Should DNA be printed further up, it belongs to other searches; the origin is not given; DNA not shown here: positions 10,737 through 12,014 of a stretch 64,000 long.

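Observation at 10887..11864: Radical SAM/SPASM-type enzyme embedded in a sugar-nucleotide pathway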

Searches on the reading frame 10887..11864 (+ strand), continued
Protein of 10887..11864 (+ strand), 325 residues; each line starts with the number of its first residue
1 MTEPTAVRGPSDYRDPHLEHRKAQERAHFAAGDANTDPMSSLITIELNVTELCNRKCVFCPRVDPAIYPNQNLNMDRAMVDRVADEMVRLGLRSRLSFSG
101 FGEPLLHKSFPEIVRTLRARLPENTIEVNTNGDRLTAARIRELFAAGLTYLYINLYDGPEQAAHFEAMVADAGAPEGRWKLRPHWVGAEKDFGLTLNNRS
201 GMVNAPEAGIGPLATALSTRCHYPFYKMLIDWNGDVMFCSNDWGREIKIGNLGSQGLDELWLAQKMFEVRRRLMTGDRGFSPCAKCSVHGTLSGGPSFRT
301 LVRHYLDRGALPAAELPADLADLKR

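Call 9: search_solved_structures(query=window:10887-11864:+, max_evalue=0.01, show_alignments=2)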
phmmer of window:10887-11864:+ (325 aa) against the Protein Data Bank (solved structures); distinct sequences matched with E-value up to 0.01: 4.
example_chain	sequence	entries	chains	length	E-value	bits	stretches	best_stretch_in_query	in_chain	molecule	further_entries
4m7t_A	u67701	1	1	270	6.5e-21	78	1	34-286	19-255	BtrN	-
4m7s_A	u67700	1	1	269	2.4e-20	76.2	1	40-287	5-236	BtrN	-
8wm2_A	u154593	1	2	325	6.6e-06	28.7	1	43-163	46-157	Fe-S radical SAM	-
7wzv_A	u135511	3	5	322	5.3e-05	25.7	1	44-158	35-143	4Fe-4S cluster-binding domain-containing protein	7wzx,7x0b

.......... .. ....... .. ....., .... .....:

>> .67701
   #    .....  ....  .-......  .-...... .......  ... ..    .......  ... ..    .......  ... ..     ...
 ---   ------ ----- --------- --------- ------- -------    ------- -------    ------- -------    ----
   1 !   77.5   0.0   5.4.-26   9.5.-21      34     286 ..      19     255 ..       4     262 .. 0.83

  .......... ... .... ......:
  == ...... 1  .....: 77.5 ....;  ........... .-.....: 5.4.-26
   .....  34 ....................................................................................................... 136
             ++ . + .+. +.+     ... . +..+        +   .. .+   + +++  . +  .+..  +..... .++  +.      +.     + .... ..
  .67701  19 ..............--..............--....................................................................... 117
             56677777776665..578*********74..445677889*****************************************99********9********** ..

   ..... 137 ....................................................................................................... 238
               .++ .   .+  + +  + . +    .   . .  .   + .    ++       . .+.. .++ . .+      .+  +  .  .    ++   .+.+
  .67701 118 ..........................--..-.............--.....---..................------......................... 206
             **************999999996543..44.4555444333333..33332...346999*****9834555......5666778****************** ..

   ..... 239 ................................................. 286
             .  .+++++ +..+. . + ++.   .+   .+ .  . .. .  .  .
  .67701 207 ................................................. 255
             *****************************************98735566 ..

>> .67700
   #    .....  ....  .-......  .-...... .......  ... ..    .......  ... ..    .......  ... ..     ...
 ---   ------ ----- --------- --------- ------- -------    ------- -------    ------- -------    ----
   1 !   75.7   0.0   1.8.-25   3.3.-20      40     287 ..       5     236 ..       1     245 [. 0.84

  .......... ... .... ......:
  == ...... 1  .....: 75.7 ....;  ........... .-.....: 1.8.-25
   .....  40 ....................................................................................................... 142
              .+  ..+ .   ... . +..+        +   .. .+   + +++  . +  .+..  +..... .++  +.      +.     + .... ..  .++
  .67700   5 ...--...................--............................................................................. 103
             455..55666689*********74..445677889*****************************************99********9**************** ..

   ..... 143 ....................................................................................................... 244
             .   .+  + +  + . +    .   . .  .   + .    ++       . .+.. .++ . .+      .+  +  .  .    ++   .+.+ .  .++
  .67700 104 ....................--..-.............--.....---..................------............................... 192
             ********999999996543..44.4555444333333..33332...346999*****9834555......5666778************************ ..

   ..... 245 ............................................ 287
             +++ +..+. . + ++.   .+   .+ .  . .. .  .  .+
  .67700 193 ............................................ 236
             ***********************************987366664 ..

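Call 11: find_encoding_contigs(protein=P0010, flank=10000, max_places=2)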
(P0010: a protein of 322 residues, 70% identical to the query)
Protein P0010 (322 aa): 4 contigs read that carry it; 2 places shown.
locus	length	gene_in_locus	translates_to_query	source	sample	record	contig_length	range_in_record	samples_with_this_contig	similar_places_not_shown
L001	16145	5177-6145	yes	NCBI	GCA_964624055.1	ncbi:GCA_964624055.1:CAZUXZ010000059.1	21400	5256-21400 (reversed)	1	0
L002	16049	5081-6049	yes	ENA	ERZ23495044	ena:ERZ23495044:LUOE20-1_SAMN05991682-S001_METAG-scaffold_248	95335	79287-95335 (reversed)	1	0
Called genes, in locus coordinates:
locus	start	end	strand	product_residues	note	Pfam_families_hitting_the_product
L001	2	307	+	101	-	?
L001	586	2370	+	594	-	PF00664:ABC_membrane, PF00005:ABC_tran, PF02463:SMC_N (faint)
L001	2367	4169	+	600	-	-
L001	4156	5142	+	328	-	PF01408:GFO_IDH_MocA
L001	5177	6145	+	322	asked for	PF04055:Radical_SAM, PF13186:SPASM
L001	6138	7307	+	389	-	PF01041:DegT_DnrJ_EryC1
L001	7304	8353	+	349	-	-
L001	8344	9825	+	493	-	PF00583:Acetyltransf_1 (weak), PF13302:Acetyltransf_3 (weak)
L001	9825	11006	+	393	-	PF02350:Epimerase_2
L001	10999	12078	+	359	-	PF03102:NeuB, PF08666:SAF (weak)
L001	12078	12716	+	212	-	PF17836:PglD_N (weak), PF25084:LbH_EIF2B (faint), PF00132:Hexapep, PF14602:Hexapep_2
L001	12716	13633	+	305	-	PF22725:GFO_IDH_MocA_C3, PF02894:GFO_IDH_MocA_C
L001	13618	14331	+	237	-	PF02348:CTP_transf_3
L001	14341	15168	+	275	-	PF00106:adh_short, PF08659:KR (weak), PF13561:adh_short_C2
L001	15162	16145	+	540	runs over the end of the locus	-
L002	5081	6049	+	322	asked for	PF04055:Radical_SAM, PF13186:SPASM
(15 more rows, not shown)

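Call 12: find_encoding_contigs(protein=P0013, flank=10000, max_places=2)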
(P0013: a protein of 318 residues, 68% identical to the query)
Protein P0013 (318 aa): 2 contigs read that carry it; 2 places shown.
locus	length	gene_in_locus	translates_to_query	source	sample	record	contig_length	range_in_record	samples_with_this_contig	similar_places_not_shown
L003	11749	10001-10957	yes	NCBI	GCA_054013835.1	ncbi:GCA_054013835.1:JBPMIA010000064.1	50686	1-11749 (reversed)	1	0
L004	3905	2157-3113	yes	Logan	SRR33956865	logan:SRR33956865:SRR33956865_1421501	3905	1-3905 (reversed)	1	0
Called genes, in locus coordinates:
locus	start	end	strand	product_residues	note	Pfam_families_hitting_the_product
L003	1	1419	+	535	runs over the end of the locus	PF05159:Capsule_synth (weak)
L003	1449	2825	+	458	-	PF16254:DUF4910, PF09940:DUF2172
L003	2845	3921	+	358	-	PF00571:CBS (weak), PF00483:NTP_transferase, PF12804:NTP_transf_3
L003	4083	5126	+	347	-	-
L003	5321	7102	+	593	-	PF00664:ABC_membrane, PF00005:ABC_tran, PF02463:SMC_N (faint), PF13555:AAA_29 (weak)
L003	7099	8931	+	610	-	-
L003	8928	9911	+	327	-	PF01408:GFO_IDH_MocA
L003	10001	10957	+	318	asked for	PF04055:Radical_SAM, PF13186:SPASM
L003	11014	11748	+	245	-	?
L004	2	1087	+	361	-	?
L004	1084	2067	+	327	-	PF01408:GFO_IDH_MocA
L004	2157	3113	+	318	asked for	PF04055:Radical_SAM, PF13186:SPASM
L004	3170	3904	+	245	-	?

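Call 14: find_related_loci(query=A1, collection=genome_contigs, flank=10000)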
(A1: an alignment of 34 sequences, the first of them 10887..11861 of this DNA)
Query A1 (325 aa) in genome_contigs; peptide patterns used: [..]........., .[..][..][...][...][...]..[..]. (x = any residue, [..] = any of these).
54 stretches matched a pattern; 40 encode a relative of the query (tblastn E <= 1e-3); 39 distinct loci.
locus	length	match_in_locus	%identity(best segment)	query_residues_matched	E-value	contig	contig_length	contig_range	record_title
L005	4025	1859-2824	75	1-323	2e-176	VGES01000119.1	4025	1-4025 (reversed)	MAG: Alphaproteobacteria bacterium isolate K_Offshore_80m_m2_186 K_Offshore_80m_m2_186_Ga0194132_10037743, whole genome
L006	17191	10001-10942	70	5-320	9e-153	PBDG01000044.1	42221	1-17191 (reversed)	MAG: Rhodospirillaceae bacterium isolate SP354 162134, whole genome shotgun sequence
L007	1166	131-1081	55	7-323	4e-140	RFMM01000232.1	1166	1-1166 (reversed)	MAG: Actinomycetota bacterium isolate LLD_032 Lanier.contig434824.1166bp, whole genome shotgun sequence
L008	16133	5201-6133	70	11-322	3e-154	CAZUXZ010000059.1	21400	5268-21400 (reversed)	MAG TPA_asm: uncultured Rhizobiaceae bacterium isolate SRP092796_co1_574 genome assembly, contig: k141_8163345, whole ge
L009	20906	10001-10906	54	9-310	1e-114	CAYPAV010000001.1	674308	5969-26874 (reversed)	MAG TPA_asm: uncultured Rhodospirillaceae bacterium isolate SRP200020_co5_212 genome assembly, contig: NODE_1_length_674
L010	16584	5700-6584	54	13-307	1e-111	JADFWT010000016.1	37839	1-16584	MAG: Magnetococcales bacterium isolate nCLbin10 nCL_bin10_NODE_16_length_37839_cov_4.490493, whole genome shotgun sequen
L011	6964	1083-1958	52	14-305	9e-112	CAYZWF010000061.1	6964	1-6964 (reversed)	MAG TPA_asm: uncultured Rhodospirillaceae bacterium isolate SRP200020_co2_207 genome assembly, contig: NODE_12444_length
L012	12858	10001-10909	54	15-321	6e-109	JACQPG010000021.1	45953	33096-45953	MAG: Elusimicrobia bacterium isolate NC_groundwater_1301_Ag_S-0.2um_62_34 S_p2_S4_coassembly_k141_641260, whole genome s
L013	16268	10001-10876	51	14-305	3e-108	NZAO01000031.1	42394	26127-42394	MAG: Rhodospirillaceae bacterium isolate ARS27 39710, whole genome shotgun sequence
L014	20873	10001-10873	53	15-305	3e-108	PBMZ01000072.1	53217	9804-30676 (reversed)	MAG: Planctomycetaceae bacterium isolate SP200 MHASMcontig_2699272, whole genome shotgun sequence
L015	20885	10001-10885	53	18-311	1e-107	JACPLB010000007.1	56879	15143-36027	MAG: Candidatus Kaiserbacteria bacterium isolate NC_groundwater_510_Ag_S-0.1um_48_15 S35_SO-1_scaffold_338995, whole gen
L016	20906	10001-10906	49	18-319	6e-107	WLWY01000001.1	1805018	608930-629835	MAG: Alphaproteobacteria bacterium isolate MH-Pat-all_autometa_1-15 scf7180000017298.1805018, whole genome shotgun seque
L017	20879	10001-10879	51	13-305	1e-104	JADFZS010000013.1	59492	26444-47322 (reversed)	MAG: Magnetococcales bacterium isolate nJSWbin1 nJSW_bin1_NODE_13_length_59492_cov_6.138181, whole genome shotgun sequen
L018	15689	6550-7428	52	12-304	1e-99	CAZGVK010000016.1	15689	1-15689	MAG TPA_asm: uncultured Elusimicrobia sp. isolate binchicken_co203_514 genome assembly, contig: k141_2997096, whole geno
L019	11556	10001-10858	50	18-305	4e-98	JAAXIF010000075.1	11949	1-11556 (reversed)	MAG: Sphingobacteriales bacterium isolate SW22112_bin_1 NODE_3065_length_11949_cov_102.737347, whole genome shotgun sequ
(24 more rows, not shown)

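Call 16: find_encoding_contigs(protein=P0069, flank=10000, max_places=1)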
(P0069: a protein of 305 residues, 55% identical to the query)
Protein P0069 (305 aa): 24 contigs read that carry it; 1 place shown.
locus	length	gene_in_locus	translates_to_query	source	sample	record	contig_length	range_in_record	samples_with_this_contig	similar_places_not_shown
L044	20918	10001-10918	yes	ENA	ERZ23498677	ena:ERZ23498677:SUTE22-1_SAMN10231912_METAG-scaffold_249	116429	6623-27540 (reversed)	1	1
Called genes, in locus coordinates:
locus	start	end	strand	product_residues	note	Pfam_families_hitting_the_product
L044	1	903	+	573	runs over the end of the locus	PF02776:TPP_enzyme_N, PF00205:TPP_enzyme_M, PF02775:TPP_enzyme_C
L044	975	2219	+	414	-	PF02515:CoA_transf_3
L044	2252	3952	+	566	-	PF01257:2Fe-2S_thioredx, PF01512:Complex1_51K, PF10589:NADH_4Fe-4S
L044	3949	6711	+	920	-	PF00111:Fer2 (weak), PF13510:Fer2_4, PF13183:Fer4_8 (weak), PF14697:Fer4_21 (weak), PF12838:Fer4_7, PF04879:Molybdop_Fe4S4, PF00384:Molybdopterin, PF01568:Molydop_binding, +3 more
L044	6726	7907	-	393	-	PF12715:Abhydrolase_7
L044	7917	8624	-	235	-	PF00293:NUDIX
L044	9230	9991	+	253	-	-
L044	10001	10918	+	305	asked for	PF04055:Radical_SAM, PF13186:SPASM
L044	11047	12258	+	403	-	-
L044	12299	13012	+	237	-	-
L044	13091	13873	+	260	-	PF12804:NTP_transf_3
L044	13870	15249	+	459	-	-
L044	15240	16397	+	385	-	PF00465:Fe-ADH, PF25137:ADH_Fe_C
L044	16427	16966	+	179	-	PF01583:APS_kinase, PF13238:AAA_18 (weak), PF13671:AAA_33 (weak)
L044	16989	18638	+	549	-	PF00884:Sulfatase, PF01663:Phosphodiest (weak)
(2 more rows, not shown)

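Call 17: find_encoding_contigs(protein=P0094, flank=10000, max_places=1)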
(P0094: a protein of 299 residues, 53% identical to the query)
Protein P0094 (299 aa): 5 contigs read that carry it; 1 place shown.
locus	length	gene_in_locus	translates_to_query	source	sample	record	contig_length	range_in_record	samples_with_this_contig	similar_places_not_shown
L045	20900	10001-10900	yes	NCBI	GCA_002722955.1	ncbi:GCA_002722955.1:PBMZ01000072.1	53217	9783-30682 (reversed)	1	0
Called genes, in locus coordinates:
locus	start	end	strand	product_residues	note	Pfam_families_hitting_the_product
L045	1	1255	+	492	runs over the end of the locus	PF00171:Aldedh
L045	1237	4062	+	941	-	PF00005:ABC_tran (faint), PF02463:SMC_N (faint), PF13191:AAA_16 (faint), PF13304:AAA_21 (faint), PF13476:AAA_23 (faint), PF13555:AAA_29 (faint), PF17760:UvrA_inter, PF17755:UvrA_DNA-bind, +1 more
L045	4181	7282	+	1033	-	PF07635:PSCyt1, PF07583:PSCyt2, PF07587:PSD1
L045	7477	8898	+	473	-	PF07394:DUF1501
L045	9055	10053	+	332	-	PF01408:GFO_IDH_MocA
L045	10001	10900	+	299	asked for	PF04055:Radical_SAM, PF13186:SPASM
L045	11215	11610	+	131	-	-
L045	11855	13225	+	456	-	PF07586:HXXSHH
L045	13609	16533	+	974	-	PF07626:PSD3 (weak), PF07637:PSD5, PF07631:PSD4, PF13385:Laminin_G_3, PF07627:PSCyt3, PF07624:PSD2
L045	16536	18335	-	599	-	PF03600:CitMHS, PF02080:TrkA_C, PF00939:Na_sulph_symp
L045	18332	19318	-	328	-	PF00459:Inositol_P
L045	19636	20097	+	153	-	PF14588:YjgF_endoribonc, PF01042:Ribonuc_L-PSP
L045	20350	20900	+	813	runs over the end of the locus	-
